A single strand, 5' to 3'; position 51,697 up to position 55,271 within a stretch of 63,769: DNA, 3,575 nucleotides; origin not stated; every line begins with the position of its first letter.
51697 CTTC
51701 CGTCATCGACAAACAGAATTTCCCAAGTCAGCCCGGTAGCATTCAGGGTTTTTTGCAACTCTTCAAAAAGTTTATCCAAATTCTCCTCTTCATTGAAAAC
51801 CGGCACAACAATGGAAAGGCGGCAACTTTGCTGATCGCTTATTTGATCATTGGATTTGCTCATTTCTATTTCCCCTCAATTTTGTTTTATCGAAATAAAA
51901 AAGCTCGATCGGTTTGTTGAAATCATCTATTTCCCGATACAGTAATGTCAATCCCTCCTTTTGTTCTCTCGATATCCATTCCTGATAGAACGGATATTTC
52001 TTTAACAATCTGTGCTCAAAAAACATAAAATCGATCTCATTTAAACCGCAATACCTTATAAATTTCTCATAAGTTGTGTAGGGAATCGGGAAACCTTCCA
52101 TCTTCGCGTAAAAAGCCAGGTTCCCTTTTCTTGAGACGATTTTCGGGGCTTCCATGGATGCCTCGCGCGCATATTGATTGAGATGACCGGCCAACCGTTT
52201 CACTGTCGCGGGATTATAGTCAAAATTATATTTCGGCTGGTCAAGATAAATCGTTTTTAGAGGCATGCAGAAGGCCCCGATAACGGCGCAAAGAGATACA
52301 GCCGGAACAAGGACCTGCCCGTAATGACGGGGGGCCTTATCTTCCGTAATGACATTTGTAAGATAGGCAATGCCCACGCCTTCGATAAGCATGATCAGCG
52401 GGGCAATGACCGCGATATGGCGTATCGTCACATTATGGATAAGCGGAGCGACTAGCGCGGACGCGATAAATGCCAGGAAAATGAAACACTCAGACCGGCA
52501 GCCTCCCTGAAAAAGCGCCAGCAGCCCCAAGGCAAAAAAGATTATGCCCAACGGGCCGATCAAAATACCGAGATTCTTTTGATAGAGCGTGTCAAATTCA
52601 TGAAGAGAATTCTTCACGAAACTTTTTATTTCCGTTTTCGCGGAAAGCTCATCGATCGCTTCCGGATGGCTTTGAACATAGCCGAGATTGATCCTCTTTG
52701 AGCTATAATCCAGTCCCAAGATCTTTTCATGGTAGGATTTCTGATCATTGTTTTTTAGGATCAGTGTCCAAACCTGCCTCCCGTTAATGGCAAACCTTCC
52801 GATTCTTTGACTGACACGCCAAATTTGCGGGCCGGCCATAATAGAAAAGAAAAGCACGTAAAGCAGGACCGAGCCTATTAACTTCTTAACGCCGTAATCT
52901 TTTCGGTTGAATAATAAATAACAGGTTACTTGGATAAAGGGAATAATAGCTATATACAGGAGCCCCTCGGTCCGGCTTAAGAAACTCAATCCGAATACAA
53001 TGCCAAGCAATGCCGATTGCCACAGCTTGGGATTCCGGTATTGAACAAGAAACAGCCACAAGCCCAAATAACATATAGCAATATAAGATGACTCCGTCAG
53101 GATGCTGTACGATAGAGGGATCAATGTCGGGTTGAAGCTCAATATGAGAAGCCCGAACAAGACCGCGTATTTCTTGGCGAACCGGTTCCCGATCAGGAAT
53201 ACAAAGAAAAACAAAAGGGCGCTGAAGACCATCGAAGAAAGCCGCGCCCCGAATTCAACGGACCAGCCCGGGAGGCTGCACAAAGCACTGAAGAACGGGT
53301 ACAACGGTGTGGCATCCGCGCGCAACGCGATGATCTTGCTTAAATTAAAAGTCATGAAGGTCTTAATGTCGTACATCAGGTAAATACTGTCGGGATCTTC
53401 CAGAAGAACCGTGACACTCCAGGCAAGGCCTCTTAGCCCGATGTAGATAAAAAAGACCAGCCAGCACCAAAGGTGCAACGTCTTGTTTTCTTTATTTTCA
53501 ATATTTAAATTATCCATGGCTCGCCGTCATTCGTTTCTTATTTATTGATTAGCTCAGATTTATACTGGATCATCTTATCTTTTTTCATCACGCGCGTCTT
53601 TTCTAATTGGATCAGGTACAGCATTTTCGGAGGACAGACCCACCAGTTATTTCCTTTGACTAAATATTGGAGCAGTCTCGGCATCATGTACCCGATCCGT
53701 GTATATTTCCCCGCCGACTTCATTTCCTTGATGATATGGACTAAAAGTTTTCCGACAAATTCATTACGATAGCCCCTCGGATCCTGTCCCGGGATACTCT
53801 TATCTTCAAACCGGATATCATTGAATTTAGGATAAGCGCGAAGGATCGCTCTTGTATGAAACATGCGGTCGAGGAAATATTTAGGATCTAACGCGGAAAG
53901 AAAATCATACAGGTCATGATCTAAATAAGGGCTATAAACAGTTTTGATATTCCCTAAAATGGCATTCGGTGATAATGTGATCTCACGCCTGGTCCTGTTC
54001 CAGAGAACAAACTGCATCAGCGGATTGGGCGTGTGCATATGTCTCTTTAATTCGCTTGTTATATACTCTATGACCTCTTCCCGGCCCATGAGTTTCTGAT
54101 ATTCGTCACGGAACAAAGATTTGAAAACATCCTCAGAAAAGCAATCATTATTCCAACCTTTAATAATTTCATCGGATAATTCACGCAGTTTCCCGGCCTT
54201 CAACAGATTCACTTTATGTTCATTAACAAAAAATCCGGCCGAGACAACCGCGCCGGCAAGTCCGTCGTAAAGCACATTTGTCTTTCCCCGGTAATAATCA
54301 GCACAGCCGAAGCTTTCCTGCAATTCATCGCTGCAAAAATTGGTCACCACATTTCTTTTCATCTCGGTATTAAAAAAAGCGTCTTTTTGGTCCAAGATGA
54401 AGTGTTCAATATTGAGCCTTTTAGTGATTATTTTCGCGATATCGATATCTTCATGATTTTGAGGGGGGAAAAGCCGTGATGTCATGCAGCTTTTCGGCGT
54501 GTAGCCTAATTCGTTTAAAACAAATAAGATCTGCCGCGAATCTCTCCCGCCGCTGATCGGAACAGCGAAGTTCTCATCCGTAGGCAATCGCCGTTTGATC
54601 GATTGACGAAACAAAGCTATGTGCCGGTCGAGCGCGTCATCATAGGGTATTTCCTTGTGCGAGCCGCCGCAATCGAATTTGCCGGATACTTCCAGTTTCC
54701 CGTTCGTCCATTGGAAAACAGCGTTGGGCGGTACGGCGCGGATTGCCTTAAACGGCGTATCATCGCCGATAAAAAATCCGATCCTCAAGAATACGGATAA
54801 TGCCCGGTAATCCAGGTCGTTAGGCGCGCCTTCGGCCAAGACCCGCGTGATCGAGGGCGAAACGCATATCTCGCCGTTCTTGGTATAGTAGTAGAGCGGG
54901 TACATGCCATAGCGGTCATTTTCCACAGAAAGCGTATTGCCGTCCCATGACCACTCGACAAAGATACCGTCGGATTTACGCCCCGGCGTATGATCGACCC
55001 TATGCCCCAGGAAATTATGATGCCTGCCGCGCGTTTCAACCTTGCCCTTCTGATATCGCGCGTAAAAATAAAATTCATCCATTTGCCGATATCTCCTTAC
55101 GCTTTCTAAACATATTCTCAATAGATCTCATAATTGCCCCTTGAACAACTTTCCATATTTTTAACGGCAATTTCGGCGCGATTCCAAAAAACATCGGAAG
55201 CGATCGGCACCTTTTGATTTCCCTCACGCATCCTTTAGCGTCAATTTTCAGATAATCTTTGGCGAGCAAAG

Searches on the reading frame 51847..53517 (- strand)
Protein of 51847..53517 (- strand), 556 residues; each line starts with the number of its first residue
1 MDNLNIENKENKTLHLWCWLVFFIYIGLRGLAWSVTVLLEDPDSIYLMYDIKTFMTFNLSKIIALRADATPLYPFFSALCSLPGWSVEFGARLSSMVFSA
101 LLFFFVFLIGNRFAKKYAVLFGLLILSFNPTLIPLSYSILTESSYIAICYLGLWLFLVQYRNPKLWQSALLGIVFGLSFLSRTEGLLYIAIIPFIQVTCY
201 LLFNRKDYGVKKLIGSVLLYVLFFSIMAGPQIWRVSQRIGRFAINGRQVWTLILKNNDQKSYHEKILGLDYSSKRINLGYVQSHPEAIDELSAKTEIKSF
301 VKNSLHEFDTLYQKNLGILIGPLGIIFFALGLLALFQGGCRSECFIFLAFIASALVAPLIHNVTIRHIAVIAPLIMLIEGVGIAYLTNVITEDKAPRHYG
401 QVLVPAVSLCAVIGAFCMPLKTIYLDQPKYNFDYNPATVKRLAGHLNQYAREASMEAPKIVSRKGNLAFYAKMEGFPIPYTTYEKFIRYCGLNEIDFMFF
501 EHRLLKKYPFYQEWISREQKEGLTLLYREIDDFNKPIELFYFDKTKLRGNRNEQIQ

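Call 110: search_protein_families(library=pfam, proteins=[window:51847-53517:-], max_evalue=0.00001)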
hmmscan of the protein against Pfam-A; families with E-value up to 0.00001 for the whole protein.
window:51847-53517:- (556 aa): 1 family
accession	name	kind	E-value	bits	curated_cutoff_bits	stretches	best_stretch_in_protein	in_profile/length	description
PF13231.12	PMT_2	-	1e-07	32.7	26.1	1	70-228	3-155/160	Dolichyl-phosphate-mannose-protein mannosyltransferase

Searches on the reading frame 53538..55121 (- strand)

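Call 110: search_protein_families(library=pfam, proteins=[window:53538-55121:-], max_evalue=0.00001)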
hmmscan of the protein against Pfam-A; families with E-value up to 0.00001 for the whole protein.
window:53538-55121:- (527 aa): 1 family
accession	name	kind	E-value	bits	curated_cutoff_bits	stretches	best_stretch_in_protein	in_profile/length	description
PF00733.27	Asn_synthase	-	1.7e-07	31.7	21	0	170-248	5-84/354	Asparagine synthase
